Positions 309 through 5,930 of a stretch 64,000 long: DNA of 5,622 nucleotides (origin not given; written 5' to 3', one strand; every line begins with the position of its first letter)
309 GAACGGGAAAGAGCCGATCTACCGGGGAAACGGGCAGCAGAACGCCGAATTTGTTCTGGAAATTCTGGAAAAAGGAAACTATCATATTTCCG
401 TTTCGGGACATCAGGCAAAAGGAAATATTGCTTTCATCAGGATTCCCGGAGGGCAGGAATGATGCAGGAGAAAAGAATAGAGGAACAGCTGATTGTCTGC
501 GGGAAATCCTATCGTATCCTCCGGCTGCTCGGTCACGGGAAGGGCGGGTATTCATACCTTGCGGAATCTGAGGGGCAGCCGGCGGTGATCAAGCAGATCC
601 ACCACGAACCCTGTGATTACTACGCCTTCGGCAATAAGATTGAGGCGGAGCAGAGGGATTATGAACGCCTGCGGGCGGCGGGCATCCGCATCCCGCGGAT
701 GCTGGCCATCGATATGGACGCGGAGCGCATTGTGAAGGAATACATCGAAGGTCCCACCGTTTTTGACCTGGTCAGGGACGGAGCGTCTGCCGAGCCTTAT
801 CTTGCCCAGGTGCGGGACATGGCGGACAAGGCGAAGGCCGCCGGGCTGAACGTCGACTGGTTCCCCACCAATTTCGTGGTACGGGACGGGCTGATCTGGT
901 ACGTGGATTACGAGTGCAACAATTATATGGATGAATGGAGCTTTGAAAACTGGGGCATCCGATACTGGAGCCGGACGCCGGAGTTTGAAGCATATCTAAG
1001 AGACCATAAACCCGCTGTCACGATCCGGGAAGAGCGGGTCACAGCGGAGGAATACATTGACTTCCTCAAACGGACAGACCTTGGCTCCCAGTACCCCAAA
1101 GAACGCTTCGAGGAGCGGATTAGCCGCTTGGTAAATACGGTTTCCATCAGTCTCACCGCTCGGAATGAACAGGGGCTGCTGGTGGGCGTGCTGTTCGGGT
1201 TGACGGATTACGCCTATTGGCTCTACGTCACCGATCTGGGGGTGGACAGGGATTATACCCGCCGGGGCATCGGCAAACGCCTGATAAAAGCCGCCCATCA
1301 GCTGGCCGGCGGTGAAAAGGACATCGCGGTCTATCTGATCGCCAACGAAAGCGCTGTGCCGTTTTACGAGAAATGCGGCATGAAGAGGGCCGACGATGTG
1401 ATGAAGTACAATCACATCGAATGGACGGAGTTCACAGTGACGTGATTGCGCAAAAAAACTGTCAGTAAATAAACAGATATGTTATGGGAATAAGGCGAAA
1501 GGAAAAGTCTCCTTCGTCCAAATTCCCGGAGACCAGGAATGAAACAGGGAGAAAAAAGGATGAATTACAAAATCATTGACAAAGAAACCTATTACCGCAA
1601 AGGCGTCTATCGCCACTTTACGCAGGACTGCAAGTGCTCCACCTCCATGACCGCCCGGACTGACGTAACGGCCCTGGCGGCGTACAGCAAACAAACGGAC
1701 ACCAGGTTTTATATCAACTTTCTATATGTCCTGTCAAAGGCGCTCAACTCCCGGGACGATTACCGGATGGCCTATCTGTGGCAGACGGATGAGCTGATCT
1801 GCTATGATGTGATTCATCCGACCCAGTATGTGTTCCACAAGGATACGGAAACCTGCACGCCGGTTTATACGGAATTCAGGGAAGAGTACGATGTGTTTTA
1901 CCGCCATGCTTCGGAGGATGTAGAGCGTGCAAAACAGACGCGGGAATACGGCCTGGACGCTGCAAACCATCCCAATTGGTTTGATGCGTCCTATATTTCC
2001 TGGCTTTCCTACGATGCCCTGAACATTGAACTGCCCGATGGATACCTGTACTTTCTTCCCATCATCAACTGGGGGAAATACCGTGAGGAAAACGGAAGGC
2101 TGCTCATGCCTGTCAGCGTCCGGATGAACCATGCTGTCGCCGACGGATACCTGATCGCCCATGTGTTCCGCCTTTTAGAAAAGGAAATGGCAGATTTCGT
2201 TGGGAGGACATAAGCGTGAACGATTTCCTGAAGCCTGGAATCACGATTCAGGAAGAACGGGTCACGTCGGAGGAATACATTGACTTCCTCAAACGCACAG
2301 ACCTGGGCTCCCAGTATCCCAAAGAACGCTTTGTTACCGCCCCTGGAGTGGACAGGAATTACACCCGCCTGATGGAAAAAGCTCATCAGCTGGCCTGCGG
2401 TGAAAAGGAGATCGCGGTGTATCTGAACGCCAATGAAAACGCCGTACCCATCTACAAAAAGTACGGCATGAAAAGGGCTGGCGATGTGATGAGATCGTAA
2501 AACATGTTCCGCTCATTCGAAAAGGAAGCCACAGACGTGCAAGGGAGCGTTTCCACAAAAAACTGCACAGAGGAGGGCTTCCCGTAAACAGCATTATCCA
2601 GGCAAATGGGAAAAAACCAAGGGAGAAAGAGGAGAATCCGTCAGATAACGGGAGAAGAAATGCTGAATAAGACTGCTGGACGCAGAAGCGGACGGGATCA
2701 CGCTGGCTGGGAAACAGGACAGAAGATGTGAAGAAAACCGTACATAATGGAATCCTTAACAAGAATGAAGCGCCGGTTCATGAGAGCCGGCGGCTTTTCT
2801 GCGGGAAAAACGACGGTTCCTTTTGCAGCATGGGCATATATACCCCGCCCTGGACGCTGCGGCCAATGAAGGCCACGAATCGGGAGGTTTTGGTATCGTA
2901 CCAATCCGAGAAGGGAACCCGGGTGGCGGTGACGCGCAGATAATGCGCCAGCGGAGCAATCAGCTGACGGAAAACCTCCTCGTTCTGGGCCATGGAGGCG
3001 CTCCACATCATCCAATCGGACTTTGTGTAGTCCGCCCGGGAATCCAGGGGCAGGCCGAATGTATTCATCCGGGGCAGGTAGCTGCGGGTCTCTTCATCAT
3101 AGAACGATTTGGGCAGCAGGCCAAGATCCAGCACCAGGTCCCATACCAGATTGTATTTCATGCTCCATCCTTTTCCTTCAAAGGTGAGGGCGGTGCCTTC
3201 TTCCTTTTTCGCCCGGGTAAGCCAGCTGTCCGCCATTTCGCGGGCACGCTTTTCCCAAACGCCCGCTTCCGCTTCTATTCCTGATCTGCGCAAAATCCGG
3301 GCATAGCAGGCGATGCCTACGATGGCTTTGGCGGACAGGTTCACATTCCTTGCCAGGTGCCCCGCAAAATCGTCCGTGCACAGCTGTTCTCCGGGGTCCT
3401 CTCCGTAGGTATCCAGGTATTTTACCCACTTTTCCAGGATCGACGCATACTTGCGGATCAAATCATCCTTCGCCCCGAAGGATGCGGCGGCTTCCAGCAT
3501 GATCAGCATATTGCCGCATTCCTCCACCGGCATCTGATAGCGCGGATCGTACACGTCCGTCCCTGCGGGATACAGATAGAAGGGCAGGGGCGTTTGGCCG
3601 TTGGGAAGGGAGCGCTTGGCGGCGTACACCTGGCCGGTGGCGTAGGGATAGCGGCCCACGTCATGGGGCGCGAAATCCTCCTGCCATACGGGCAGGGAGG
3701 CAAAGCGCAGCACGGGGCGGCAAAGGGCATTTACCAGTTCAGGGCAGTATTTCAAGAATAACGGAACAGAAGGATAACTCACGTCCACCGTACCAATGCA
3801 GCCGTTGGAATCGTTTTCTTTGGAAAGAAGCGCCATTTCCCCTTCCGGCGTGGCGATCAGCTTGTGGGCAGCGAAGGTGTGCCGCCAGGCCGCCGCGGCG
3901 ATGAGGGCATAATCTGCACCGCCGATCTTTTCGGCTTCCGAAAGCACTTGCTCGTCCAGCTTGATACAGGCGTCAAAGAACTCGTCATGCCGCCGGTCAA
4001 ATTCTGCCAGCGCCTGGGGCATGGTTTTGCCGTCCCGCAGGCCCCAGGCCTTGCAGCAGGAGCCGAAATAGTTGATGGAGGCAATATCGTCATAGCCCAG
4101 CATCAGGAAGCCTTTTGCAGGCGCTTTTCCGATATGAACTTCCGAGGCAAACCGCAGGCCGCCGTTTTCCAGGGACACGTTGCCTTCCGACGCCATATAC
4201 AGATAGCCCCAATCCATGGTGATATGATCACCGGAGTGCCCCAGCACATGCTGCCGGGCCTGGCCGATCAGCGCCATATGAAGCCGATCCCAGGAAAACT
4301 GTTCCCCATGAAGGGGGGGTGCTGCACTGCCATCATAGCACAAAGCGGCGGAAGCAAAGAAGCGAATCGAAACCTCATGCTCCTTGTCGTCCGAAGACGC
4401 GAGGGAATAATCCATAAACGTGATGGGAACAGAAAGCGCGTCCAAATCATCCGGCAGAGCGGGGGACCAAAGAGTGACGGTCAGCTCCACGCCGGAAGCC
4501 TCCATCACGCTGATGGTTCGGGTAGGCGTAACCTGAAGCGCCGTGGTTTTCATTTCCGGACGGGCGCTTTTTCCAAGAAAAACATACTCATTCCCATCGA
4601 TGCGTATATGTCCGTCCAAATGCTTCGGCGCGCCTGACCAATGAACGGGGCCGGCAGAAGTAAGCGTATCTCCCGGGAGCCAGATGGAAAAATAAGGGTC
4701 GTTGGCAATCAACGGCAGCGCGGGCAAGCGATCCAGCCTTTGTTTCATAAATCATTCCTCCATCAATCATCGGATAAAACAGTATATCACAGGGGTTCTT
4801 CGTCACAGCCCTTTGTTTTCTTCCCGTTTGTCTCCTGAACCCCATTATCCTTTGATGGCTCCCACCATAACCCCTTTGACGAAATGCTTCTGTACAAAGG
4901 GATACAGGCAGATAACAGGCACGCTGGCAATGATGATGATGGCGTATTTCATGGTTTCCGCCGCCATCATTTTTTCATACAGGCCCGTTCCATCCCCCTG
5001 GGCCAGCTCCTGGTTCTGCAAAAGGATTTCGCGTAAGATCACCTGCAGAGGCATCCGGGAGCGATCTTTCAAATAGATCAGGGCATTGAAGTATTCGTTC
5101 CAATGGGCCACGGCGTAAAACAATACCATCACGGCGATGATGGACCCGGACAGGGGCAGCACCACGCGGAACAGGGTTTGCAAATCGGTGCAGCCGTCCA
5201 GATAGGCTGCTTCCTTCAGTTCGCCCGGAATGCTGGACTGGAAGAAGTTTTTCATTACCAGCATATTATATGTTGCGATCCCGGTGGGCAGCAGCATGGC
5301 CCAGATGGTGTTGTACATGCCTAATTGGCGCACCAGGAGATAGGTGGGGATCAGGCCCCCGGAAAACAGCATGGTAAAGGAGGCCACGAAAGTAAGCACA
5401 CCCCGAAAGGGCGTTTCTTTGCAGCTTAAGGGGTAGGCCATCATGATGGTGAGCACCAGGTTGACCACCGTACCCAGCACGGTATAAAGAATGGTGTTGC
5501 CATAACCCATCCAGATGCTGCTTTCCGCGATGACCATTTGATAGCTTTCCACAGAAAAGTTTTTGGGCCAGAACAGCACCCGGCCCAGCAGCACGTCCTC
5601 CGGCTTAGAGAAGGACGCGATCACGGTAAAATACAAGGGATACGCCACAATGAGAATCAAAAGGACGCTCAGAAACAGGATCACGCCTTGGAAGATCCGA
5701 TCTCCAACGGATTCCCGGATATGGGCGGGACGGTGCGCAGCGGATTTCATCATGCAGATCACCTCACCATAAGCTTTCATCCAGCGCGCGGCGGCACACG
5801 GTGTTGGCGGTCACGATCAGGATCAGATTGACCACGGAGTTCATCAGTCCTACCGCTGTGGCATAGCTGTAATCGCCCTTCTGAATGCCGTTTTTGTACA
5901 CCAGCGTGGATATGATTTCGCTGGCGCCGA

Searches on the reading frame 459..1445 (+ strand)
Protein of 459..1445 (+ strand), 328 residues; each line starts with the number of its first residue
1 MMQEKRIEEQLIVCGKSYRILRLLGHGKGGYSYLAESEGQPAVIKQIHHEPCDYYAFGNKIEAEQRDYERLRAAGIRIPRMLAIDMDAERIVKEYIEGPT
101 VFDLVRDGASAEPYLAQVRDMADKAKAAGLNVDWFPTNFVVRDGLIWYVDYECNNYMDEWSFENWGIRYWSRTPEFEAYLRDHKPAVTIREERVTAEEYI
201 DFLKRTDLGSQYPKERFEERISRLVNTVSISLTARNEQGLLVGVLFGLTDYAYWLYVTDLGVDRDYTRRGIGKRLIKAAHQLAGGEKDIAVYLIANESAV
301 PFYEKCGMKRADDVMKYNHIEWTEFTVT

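Call 6: search_protein_families(library=pfam, proteins=[window:459-1445:+])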
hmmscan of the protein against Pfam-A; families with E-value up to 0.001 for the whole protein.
window:459-1445:+ (328 aa): 3 families
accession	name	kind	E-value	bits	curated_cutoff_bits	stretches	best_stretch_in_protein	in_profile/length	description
PF13673.13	Acetyltransf_10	-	3.4e-12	46.9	23.6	1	220-326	21-125/128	Acetyltransferase (GNAT) domain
PF00583.31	Acetyltransf_1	-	1.1e-11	45.4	20.7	1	210-308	14-116/116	Acetyltransferase (GNAT) family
PF13508.13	Acetyltransf_7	-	9.2e-11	42.4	27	1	237-307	11-81/84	Acetyltransferase (GNAT) domain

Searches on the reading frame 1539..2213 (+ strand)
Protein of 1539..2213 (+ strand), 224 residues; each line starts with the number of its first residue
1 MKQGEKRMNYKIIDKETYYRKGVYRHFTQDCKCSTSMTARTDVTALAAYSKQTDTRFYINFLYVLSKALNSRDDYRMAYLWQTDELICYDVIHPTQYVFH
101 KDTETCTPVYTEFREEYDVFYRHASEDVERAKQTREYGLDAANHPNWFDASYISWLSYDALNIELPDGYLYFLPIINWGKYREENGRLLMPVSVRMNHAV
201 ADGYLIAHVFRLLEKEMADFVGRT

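Call 6: search_protein_families(library=pfam, proteins=[window:1539-2213:+])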
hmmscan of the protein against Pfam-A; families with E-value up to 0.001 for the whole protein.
window:1539-2213:+ (224 aa): 1 family
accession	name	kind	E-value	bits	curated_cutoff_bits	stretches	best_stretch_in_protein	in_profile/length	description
PF00302.23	CAT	-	2.7e-43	148.8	23.5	1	8-209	1-200/205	Chloramphenicol acetyltransferase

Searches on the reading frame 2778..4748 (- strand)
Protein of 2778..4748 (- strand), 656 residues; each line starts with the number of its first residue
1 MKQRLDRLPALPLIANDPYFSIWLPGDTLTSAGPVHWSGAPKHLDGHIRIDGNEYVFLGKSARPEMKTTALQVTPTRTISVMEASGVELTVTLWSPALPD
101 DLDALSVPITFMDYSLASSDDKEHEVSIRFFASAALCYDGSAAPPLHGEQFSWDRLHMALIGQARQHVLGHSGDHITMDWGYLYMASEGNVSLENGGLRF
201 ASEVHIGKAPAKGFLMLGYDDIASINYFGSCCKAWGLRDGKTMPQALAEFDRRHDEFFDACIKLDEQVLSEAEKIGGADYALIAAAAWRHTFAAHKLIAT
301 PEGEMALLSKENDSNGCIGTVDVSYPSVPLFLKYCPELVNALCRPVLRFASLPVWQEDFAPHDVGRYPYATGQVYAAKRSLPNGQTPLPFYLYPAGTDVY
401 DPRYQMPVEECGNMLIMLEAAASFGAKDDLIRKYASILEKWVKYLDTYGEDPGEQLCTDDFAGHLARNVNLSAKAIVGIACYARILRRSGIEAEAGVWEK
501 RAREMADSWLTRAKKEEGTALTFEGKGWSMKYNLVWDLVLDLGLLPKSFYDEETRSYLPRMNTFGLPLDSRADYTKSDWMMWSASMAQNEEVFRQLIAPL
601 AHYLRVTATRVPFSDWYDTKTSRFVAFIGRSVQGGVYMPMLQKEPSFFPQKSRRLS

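Call 6: search_protein_families(library=pfam, proteins=[window:2778-4748:-])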
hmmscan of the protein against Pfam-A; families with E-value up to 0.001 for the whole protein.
window:2778-4748:- (656 aa): 3 families
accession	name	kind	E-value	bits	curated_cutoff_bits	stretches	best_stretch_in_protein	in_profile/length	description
PF16335.10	GtaA_6_Hairpin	-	7.9e-114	381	24.9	1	277-639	1-342/343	Glutaminase A six helical-hairpin domain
PF17168.10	DUF5127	-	1.1e-23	84.8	28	1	76-194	1-111/229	Domain of unknown function (DUF5127)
PF16334.10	DUF4964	-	1.1e-14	54.4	30.7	1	7-62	25-80/88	Domain of unknown function (DUF4964)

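Call 37: search_solved_structures(query=window:2778-4748:-, max_evalue=0.01)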
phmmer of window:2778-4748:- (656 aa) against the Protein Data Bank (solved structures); distinct sequences matched with E-value up to 0.01: 0.

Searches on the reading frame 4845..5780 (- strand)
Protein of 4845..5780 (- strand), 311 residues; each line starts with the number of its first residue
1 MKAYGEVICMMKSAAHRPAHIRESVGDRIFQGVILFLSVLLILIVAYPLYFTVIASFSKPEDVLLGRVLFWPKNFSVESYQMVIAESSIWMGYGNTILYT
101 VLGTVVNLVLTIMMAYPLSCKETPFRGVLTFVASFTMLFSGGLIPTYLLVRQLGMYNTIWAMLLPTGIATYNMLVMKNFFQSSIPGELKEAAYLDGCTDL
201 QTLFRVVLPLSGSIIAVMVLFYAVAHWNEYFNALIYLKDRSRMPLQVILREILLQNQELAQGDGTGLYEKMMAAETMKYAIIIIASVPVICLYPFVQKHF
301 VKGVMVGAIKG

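Call 6: search_protein_families(library=pfam, proteins=[window:4845-5780:-])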
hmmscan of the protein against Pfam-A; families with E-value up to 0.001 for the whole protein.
window:4845-5780:- (311 aa): 1 family
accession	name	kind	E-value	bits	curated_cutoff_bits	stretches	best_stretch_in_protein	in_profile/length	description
PF00528.27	BPD_transp_1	-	1.7e-09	38.1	26.4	1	109-304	27-182/184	Binding-protein-dependent transport system inner membrane component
